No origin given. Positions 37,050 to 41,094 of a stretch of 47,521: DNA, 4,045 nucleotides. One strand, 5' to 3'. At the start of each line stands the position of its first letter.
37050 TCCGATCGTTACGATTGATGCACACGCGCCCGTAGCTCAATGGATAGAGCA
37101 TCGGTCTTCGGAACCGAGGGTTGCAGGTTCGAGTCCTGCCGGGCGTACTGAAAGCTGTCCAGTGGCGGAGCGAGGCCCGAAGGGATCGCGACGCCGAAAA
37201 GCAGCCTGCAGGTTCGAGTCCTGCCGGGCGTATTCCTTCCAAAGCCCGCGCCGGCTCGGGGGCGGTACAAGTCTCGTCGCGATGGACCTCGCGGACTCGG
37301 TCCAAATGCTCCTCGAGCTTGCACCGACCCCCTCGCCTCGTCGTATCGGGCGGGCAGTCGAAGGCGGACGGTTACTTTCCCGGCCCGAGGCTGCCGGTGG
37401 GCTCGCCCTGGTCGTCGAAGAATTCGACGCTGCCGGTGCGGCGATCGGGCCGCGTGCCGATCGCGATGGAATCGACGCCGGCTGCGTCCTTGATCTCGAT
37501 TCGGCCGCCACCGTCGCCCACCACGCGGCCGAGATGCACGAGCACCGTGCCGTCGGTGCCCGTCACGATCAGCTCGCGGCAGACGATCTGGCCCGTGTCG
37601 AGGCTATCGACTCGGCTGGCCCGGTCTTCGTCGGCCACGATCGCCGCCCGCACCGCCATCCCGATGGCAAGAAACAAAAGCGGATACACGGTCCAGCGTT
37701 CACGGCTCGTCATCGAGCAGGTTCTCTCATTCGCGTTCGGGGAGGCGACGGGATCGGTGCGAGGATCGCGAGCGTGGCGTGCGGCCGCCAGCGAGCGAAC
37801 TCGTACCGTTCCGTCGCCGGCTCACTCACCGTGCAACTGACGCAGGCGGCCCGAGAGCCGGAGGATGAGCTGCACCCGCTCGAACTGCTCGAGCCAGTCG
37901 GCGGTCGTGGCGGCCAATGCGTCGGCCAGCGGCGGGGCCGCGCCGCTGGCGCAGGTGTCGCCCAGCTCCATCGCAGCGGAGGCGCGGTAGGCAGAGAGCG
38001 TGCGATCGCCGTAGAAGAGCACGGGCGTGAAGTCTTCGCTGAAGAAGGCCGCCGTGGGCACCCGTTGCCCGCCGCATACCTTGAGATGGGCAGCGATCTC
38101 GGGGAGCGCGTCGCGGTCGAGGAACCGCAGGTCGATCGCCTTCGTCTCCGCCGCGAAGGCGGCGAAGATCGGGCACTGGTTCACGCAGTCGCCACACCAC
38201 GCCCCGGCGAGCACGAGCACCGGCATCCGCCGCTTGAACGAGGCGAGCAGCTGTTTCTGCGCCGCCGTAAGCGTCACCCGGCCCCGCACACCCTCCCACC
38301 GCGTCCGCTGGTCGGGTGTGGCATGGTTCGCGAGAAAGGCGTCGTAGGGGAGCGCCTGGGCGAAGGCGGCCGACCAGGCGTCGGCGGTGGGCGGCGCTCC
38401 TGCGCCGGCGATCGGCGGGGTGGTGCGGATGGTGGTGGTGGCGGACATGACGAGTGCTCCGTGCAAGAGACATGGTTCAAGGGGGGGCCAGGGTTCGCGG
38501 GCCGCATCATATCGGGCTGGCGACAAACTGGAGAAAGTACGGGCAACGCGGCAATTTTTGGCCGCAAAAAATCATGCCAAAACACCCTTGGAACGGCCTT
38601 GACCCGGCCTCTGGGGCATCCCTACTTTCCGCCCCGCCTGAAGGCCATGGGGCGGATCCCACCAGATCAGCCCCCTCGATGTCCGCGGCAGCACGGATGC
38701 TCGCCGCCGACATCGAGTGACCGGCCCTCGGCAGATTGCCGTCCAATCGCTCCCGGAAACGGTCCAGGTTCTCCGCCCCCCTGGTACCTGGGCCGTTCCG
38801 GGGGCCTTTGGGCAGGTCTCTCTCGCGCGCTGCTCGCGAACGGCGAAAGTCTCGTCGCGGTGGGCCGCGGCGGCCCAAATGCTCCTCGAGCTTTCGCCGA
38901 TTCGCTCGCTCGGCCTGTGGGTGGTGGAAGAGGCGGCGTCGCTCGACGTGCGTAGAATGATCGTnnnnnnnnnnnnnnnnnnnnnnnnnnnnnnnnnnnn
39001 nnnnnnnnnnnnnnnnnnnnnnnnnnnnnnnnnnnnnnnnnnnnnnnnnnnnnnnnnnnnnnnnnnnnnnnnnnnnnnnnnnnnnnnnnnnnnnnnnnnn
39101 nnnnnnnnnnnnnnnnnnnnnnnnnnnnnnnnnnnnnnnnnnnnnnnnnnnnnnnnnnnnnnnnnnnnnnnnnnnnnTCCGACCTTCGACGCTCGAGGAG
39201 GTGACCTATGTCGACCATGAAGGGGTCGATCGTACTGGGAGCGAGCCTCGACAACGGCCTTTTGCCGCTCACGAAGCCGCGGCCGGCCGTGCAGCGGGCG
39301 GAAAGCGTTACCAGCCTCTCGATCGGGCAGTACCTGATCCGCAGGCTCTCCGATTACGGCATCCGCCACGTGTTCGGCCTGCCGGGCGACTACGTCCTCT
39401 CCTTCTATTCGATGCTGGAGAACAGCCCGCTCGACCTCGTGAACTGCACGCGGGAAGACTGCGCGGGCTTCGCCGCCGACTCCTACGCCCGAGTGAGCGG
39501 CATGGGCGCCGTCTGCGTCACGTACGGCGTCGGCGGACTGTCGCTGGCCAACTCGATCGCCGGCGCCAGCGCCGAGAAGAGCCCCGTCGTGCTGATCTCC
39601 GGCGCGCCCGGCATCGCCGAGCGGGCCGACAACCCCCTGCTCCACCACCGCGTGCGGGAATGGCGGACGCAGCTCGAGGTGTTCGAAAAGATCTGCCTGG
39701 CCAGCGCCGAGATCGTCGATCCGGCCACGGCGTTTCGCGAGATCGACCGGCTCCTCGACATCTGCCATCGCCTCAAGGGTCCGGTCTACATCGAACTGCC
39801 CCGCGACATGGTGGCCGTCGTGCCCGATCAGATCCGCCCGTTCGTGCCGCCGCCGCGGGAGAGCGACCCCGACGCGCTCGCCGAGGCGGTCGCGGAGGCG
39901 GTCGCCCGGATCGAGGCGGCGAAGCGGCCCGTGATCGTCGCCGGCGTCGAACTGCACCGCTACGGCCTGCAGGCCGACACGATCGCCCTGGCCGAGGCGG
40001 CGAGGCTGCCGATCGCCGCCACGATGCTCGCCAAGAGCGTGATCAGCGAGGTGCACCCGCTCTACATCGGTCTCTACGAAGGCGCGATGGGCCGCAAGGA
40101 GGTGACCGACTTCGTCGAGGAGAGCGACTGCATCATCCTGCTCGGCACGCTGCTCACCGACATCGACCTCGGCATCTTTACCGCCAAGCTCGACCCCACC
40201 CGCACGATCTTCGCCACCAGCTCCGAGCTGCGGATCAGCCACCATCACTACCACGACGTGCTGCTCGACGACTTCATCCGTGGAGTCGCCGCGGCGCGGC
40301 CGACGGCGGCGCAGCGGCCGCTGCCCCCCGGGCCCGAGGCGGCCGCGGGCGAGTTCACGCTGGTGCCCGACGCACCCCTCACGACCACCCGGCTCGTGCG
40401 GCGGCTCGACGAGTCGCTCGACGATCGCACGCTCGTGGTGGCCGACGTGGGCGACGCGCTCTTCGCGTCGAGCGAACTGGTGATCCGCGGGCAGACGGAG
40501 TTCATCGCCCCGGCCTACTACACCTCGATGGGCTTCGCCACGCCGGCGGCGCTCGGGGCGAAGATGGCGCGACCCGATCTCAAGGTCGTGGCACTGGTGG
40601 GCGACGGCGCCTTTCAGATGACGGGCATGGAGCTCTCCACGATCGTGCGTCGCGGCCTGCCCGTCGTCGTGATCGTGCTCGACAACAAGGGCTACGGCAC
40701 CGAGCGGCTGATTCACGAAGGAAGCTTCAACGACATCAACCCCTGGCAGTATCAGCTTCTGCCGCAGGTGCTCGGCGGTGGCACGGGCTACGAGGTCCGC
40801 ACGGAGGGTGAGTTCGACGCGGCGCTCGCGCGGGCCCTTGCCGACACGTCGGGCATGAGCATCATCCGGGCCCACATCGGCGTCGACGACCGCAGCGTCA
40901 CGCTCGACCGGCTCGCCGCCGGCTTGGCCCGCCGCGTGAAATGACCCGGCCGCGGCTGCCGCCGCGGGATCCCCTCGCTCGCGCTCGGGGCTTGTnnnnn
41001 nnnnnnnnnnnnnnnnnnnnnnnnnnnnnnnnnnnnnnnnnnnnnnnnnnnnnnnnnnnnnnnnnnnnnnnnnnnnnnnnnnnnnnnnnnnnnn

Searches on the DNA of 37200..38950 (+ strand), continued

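Call 58: search_with_rna_model(model_id=R1, sources=[window, L001, L002, L003, L005, L006, L007, L008, L009, L010, L011, L012, L013, L014, L015, L016, L017, L018, L019, L020, L021, L022, L023, L024, L025, L026, L027, L028, L029, L030, L031, L032, L033, L034, L035, L036, L037, L038, L039, L040, L041, L042, L043, L046, L047, L048, L049, L050, L051, L052, L053, L054, L055, L056, L057, L058, L059, L060, L061, L062, L063, L065, L067, L069, L070, L071, L072, L073, L074, L075, L076, L077, L078, L080, L081, L083, L084, L085, L086, L088, L089, L090, L091, L092, L094, L095, L096, L097, L098, L099, L100, L101, L102, L103, L104, L105, L112, L123, L176, L170], max_evalue=1e-8, make_alignment=true)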
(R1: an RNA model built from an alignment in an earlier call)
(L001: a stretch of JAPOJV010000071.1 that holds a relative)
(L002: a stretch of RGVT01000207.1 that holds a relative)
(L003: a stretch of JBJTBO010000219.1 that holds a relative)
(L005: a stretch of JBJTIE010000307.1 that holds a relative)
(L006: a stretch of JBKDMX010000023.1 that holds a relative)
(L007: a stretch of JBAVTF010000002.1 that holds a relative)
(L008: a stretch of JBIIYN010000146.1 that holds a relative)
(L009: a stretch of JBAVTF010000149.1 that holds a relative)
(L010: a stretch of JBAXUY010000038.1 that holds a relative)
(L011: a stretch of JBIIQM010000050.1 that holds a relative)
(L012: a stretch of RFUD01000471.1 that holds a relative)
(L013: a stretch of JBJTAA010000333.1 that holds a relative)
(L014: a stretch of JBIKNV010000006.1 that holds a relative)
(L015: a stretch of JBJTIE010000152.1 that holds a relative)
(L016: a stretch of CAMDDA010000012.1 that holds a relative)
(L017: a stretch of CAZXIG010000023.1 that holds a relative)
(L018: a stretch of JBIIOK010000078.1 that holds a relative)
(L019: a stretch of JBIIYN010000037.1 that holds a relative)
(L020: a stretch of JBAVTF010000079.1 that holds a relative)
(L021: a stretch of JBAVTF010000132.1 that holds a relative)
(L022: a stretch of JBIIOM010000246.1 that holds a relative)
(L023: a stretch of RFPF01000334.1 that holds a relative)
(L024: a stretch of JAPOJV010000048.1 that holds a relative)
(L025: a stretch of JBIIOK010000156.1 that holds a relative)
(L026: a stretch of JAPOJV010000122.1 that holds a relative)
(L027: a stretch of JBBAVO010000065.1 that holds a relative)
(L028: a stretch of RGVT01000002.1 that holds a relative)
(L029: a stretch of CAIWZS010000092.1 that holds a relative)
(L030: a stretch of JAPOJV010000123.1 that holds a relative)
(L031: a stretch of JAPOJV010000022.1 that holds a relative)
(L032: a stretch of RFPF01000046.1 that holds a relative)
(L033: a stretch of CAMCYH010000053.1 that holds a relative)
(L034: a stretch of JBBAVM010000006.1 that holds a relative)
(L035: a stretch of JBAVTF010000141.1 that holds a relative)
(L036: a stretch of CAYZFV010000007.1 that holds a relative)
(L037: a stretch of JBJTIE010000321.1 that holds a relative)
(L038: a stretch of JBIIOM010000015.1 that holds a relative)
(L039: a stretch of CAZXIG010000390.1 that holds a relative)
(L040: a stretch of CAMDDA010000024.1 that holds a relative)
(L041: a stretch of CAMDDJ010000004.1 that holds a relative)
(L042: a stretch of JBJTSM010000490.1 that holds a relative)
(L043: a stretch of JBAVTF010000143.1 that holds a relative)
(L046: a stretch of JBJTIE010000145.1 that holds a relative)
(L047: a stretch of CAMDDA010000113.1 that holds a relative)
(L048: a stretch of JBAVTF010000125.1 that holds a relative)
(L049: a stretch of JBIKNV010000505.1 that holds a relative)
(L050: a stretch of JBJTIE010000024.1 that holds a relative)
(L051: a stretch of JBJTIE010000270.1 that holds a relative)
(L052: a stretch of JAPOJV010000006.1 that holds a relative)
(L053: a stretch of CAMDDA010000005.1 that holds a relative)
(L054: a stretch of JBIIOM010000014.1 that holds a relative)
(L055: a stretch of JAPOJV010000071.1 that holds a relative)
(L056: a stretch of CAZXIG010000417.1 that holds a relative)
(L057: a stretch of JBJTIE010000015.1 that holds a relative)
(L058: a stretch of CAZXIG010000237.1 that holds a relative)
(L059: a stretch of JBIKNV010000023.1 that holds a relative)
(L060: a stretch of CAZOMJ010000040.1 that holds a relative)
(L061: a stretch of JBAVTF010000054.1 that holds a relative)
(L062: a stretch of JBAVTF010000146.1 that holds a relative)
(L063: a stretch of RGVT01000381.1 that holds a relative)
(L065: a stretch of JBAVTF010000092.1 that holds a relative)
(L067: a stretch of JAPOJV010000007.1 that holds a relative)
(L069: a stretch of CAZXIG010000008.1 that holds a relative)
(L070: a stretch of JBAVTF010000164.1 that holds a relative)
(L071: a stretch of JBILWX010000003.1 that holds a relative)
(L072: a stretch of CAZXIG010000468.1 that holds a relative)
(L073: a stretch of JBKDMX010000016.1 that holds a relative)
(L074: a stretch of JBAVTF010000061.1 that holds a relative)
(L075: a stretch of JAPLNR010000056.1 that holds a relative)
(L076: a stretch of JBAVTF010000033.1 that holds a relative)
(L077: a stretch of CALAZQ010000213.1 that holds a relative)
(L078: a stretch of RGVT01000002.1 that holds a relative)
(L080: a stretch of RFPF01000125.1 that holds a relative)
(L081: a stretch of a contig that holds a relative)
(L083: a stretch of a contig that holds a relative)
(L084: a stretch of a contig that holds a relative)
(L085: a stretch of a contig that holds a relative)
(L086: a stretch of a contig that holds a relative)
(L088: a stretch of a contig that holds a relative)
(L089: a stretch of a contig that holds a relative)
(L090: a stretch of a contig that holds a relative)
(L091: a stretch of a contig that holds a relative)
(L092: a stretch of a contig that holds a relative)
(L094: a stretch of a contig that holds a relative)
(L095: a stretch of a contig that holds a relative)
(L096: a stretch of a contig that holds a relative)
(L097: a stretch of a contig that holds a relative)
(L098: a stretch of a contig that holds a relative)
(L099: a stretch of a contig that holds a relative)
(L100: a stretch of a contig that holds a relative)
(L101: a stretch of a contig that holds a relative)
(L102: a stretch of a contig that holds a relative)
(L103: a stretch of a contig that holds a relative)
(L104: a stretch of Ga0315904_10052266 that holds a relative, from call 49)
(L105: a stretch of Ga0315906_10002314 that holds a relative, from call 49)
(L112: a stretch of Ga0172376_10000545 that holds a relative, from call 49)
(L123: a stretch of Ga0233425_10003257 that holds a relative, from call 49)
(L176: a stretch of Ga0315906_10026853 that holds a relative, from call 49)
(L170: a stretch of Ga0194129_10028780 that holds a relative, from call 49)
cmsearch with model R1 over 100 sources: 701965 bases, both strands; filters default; matches with E-value up to 1e-8: 118.
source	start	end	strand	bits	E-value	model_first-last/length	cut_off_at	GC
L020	46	150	-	105.5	8e-20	1-100/100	no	0.67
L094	2512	2616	-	104.7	1.2e-19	1-100/100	no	0.66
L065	4082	4185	-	104.1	1.6e-19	1-100/100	no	0.69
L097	3899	3996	-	104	1.7e-19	1-100/100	no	0.7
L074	7606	7704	+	102.9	2.9e-19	1-100/100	no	0.69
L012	1306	1403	-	102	4.5e-19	1-100/100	no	0.71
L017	412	510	+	101.9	4.9e-19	1-100/100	no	0.73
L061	202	306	-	101.7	5.2e-19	1-100/100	no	0.67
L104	2909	3007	-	101.6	5.5e-19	1-100/100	no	0.7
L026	5676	5777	+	101.5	5.8e-19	1-100/100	no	0.7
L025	4967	5071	+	101.4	6e-19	1-100/100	no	0.71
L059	2982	3079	+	101.4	6e-19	1-100/100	no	0.68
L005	3998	4099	-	101.3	6.3e-19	1-100/100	no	0.65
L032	5245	5342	-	101.1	7.2e-19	1-100/100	no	0.72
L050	2338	2440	-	100.8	8.2e-19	1-100/100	no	0.67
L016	6569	6670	+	100.8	8.2e-19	1-100/100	no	0.69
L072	1454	1558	+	100.8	8.2e-19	1-100/100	no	0.65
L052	7356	7458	+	100.7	8.7e-19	1-100/100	no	0.72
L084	7602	7706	+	100.6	9.2e-19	1-100/100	no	0.7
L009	5080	5182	+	100.6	9.2e-19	1-100/100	no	0.68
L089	491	592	-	100.5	9.5e-19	1-100/100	no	0.66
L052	1287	1389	+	100.4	1e-18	1-100/100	no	0.68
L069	5753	5851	-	100.4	1e-18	1-100/100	no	0.72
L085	6397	6500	-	100.2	1.1e-18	1-100/100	no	0.67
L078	1849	1946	-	99.8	1.3e-18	1-100/100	no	0.72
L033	6238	6335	+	99.8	1.4e-18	1-100/100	no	0.68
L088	4204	4301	+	99.7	1.4e-18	1-100/100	no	0.7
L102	1474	1578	-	99.7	1.4e-18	1-100/100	no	0.69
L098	4904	5005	-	99.3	1.7e-18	1-100/100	no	0.68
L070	90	192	-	99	2.1e-18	1-100/100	no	0.65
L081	5528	5626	-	98.6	2.4e-18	1-100/100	no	0.69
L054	4598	4702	-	98.4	2.7e-18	1-100/100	no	0.73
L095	2122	2219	-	98.2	3e-18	1-100/100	no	0.68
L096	3890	3987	-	97.9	3.6e-18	1-100/100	no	0.7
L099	142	244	+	97.8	3.6e-18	1-100/100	no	0.68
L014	449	545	+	97.8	3.7e-18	1-100/100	no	0.68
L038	4948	5052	-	97.4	4.5e-18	1-100/100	no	0.72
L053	1660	1762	-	97.3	4.8e-18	1-100/100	no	0.61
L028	822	919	+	97.2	4.8e-18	1-100/100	no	0.76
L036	5394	5491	+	97.2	4.9e-18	1-100/100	no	0.7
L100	3672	3771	-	96.9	5.8e-18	1-100/100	no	0.74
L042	438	536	-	96.8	5.9e-18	1-100/100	no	0.65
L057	4660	4762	+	96.7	6.4e-18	1-100/100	no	0.65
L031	6830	6932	+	96.7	6.4e-18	1-100/100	no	0.66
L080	3018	3115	+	96.6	6.6e-18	1-100/100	no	0.69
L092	2778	2879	+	96.5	6.9e-18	1-100/100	no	0.69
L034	5365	5462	-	96.5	7.1e-18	1-100/100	no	0.7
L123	430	527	+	96.4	7.2e-18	1-100/100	no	0.73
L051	5081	5183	-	96.3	7.6e-18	1-100/100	no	0.66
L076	6335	6439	+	95.7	1e-17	1-100/100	no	0.7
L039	124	222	-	95.6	1.1e-17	1-100/100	no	0.73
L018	362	467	-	95.4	1.2e-17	1-100/100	no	0.68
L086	587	687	+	95.4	1.2e-17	1-100/100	no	0.66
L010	5983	6080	+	95.1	1.4e-17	1-100/100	no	0.71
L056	988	1087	+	94.9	1.6e-17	1-100/100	no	0.76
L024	394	495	-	94.9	1.6e-17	1-100/100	no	0.71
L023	1257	1354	-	94.6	1.8e-17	1-100/100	no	0.73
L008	5941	6038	+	94.2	2.2e-17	1-100/100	no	0.71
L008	7124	7221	+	94.2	2.2e-17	1-100/100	no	0.65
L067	7472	7574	+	94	2.4e-17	1-100/100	no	0.62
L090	346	442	+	93.8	2.7e-17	1-100/100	no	0.66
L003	3634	3732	+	93.6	3e-17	1-100/100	no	0.72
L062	7159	7261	-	93.4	3.2e-17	1-100/100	no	0.66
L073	6361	6458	+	93.3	3.4e-17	1-100/100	no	0.76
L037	3842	3945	-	93.2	3.6e-17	1-100/100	no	0.65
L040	3010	3111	-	93.1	3.8e-17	1-100/100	no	0.69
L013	3865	3961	+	92.8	4.4e-17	1-100/100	no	0.68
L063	258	354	-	92.7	4.6e-17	1-100/100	no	0.72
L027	3393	3491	+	92.6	4.8e-17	1-100/100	no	0.67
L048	2403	2504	-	92.6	5e-17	1-100/100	no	0.72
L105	4985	5086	-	92.1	6.3e-17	1-100/100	no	0.68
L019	770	866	+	91.3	9.5e-17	1-100/100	no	0.68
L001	7316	7420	+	91.1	1e-16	1-100/100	no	0.66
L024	5712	5810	-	90.2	1.6e-16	1-100/100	no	0.69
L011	7389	7493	+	90.2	1.6e-16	1-100/100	no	0.7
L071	636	734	-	89.9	1.9e-16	1-100/100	no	0.72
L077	6168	6266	-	89.7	2e-16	1-100/100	no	0.71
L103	7262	7360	+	89.6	2.1e-16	1-100/100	no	0.68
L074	6343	6441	-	89.5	2.3e-16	1-100/100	no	0.72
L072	856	954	+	89.4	2.4e-16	1-100/100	no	0.73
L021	6292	6397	-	89.3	2.5e-16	1-100/100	no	0.63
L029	7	97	+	89.1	2.7e-16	8-100/100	no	0.74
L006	1278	1381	+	89.1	2.8e-16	1-100/100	no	0.71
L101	196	294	+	89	2.9e-16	1-100/100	no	0.73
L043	3557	3661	+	88.7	3.3e-16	1-100/100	no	0.63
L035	3854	3956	-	88.2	4.4e-16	1-100/100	no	0.61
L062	3735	3839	-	88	4.7e-16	1-100/100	no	0.69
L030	1370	1471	-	86.9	8.2e-16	1-100/100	no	0.63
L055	5242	5343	-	86.4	1e-15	1-100/100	no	0.67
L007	3639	3741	-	85.5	1.6e-15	1-100/100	no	0.69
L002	4830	4922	-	85.5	1.7e-15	5-100/100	5'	0.72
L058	811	914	-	85.2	1.9e-15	1-100/100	no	0.62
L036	4758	4855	+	85.1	2e-15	1-100/100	no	0.68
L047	1808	1907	+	84.5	2.7e-15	1-100/100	no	0.73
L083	5424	5521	+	83.3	5e-15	1-100/100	no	0.63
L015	2752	2856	-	82.3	8.4e-15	1-100/100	no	0.65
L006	6427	6531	-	82.1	9.2e-15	1-100/100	no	0.74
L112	4052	4156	-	81.4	1.3e-14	1-100/100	no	0.66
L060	1976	2074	+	81.2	1.4e-14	1-100/100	no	0.67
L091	2267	2366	+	80.7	1.8e-14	1-100/100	no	0.73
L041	2348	2445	+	79.8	2.8e-14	1-100/100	no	0.64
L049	1453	1521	+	76.3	1.6e-13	16-85/100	no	0.75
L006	3223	3327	+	75.7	2.2e-13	1-100/100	no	0.69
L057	3843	3945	+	73.7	6e-13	1-100/100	no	0.7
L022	2442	2547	-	72.5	1.1e-12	1-100/100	no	0.68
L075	1112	1228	+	72.1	1.3e-12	1-100/100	no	0.68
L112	2861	2949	-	71.2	2.1e-12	1-100/100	no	0.7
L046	6226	6322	+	68.4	8.2e-12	1-100/100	no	0.71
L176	4725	4823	+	68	1e-11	1-100/100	no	0.75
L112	338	442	-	66.6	2e-11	1-100/100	no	0.66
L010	425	523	-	61.9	2.1e-10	1-100/100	no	0.73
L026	1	76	-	60.6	4e-10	1-73/100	3'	0.67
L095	1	69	-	60.5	4.2e-10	1-70/100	3'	0.72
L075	2058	2196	-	58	1.5e-09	1-100/100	no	0.66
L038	3714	3819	-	55.7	4.5e-09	1-100/100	no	0.69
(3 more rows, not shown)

Alignment A2: 118 matches aligned to the model, 188 columns, each read 5' to 3' on its own strand. Consensus structure (alignment columns), stored with it:
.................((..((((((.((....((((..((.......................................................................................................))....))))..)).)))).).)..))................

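Call 81: search_with_rna_model(model_id=R1, sources=[L184, L186, L187, L188, L189], max_evalue=1, filters=off)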
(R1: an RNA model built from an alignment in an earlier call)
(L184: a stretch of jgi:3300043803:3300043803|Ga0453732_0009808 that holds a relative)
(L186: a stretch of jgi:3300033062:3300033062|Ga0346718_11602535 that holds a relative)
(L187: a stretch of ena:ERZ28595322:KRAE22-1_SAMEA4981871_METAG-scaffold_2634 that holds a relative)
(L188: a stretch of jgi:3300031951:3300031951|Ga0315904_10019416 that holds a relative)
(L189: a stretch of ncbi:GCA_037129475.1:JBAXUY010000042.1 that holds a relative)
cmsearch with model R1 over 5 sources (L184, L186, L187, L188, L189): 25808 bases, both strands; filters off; matches with E-value up to 1: 5.
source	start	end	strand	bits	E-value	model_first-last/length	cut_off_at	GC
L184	2319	2459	+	64.2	2.4e-12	1-100/100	no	0.6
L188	4989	5039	-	14.8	0.12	1-100/100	no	0.8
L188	602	678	-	12.2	0.41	1-100/100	no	0.73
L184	2128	2255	-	10.7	0.88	1-100/100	no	0.68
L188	4384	4453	+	10.6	0.93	1-100/100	no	0.77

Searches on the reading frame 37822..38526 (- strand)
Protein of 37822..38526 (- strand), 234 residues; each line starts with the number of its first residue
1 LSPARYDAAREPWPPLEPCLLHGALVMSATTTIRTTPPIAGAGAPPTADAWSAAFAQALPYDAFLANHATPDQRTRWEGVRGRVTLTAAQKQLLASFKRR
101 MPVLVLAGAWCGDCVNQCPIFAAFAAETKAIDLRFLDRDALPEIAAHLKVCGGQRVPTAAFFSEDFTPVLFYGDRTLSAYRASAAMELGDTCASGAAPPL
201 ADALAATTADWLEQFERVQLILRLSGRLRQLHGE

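Call 47: search_protein_families(library=pfam, proteins=[window:37822-38526:-])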
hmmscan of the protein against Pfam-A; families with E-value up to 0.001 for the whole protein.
window:37822-38526:- (234 aa): 2 families
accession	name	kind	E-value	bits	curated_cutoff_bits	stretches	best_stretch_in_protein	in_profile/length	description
PF14595.12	Thioredoxin_9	-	2.9e-18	66.5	25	1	67-175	9-117/129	Thioredoxin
PF00085.26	Thioredoxin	-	0.00027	21.3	23.5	1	106-176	25-93/103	Thioredoxin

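Call 49: find_related_loci(query=window:37822-38526:-, collection=metagenome_contigs, flank=3000)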
Query window:37822-38526:- (234 aa) in metagenome_contigs; peptide patterns used: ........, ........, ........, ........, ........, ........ (x = any residue, [..] = any of these).
600 stretches matched a pattern (row limit reached: there are more); 436 encode a relative of the query (tblastn E <= 1e-3); the best 80 are kept; 80 distinct loci.
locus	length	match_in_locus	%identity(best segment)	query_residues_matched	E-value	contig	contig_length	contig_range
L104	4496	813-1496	90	1-234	4e-125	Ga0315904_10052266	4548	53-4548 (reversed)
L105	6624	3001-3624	90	27-234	2e-116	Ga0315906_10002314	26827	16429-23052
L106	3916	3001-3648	71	11-234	7e-101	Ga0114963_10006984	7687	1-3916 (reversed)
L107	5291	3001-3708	68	5-234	1e-100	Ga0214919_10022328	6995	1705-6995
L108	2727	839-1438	76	35-234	3e-103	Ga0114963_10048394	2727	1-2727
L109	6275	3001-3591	76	38-234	2e-98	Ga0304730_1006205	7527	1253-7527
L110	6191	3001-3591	74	38-234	2e-98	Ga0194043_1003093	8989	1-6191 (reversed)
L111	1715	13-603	75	38-234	6e-104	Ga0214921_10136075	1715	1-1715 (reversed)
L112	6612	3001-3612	71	31-234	2e-97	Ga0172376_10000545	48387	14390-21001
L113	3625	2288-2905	73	25-234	2e-98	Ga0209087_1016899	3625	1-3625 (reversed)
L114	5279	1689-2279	75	38-234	4e-97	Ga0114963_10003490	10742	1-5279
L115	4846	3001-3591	73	38-234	5e-97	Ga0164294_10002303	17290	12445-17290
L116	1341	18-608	73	38-234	2e-104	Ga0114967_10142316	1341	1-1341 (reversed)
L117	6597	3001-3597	74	36-234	9e-97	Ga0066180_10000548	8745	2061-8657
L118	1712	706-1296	73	38-234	1e-102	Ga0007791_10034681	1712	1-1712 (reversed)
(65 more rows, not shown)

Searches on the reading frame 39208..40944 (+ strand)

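Call 47: search_protein_families(library=pfam, proteins=[window:39208-40944:+])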
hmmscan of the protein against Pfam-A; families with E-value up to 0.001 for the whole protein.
window:39208-40944:+ (578 aa): 3 families
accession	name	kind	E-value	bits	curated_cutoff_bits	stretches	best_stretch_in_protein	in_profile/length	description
PF02775.26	TPP_enzyme_C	-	1.2e-29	103.6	21.9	1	414-553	2-149/151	Thiamine pyrophosphate enzyme, C-terminal TPP binding domain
PF02776.23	TPP_enzyme_N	-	5.6e-29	100.8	26.8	1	39-140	3-106/119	Thiamine pyrophosphate enzyme, N-terminal TPP binding domain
PF00205.28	TPP_enzyme_M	-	2.1e-22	79.7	30.4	1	228-347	1-120/137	Thiamine pyrophosphate enzyme, central domain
